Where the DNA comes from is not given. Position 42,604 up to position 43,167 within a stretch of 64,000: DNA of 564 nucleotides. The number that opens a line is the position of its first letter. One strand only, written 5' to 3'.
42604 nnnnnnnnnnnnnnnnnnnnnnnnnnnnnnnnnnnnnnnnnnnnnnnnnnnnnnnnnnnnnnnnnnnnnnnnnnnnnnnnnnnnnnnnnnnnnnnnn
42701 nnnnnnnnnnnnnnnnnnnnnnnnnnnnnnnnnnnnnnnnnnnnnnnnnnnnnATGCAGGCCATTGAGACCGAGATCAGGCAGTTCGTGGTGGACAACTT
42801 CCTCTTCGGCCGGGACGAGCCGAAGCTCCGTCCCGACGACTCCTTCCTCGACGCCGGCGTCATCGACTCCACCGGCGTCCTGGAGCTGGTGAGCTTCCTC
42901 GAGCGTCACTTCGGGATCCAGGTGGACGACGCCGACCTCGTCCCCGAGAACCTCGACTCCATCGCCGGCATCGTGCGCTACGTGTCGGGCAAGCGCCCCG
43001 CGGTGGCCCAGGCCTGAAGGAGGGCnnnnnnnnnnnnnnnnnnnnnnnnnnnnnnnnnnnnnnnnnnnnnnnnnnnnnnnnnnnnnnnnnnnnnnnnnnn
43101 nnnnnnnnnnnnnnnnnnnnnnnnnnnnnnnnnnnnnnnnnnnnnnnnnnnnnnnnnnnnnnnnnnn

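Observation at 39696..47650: ACP / AMP-ligase / AsnB-amidotransferase / NadE-like / ATP-grasp module inside the EPS locus implies acyl or amido decoration of the polysaccharide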

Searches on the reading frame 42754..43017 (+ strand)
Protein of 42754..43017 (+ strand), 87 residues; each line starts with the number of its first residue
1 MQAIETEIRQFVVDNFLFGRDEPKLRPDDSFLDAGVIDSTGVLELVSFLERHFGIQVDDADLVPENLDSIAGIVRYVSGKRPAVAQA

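Call 4: search_protein_families(library=pfam, proteins=[window:42754-43017:+], max_evalue=0.01)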
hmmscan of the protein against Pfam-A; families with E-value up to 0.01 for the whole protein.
window:42754-43017:+ (87 aa): 1 family
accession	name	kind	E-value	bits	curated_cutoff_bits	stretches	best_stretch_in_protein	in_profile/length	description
PF00550.31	PP-binding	-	1.9e-08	34.9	20.8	1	19-77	12-67/67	Phosphopantetheine attachment site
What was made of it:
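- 42754..43017 (+): Dedicated small acyl/aminoacyl carrier protein (87 aa). PP-binding 34.9 bits (call 4).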

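Call 5: search_protein_families(library=ncbifam, proteins=[window:42754-43017:+], max_evalue=0.01)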
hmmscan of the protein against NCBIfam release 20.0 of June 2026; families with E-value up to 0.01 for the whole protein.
window:42754-43017:+ (87 aa): 11 families
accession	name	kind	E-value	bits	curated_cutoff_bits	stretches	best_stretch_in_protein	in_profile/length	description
NF052616.1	ACP_for_OlsHI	equivalog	9.7e-15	54.7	130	1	1-82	1-82/83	ornithine lipid biosynthesis acyl carrier protein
NF058660.1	cispen_ACP_AmcB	equivalog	6.4e-13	48.7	80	1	4-79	2-77/80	cispentacin biosynthesis acyl carrier protein AmcB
NF002148.0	PRK00982.1-2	subfamily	4.9e-08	32.7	71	1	2-80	3-77/79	acyl carrier protein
NF002150.0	PRK00982.1-4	subfamily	2.8e-07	30.7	66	1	3-80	5-78/80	acyl carrier protein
TIGR00517.1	acyl_carrier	equivalog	5e-06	26.3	70.45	1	1-79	1-75/77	acyl carrier protein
NF002149.0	PRK00982.1-3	equivalog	5.7e-06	26.2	106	1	1-78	1-74/78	acyl carrier protein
NF002151.0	PRK00982.1-5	equivalog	1.3e-05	25.2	92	1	1-78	1-74/78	acyl carrier protein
NF003464.0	PRK05087.1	equivalog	1.7e-05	24.7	68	1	16-77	13-74/78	D-alanine--poly(phosphoribitol) ligase subunit DltC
NF002147.0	PRK00982.1-1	equivalog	4.4e-05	23.2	84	1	19-79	21-79/83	acyl carrier protein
NF040636.1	AcpM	exception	0.00037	20.5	146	1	19-78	19-76/93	meromycolate extension acyl carrier protein AcpM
NF005798.0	PRK07639.1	equivalog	0.0062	16.9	100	1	36-82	37-83/91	petrobactin biosynthesis protein AsbD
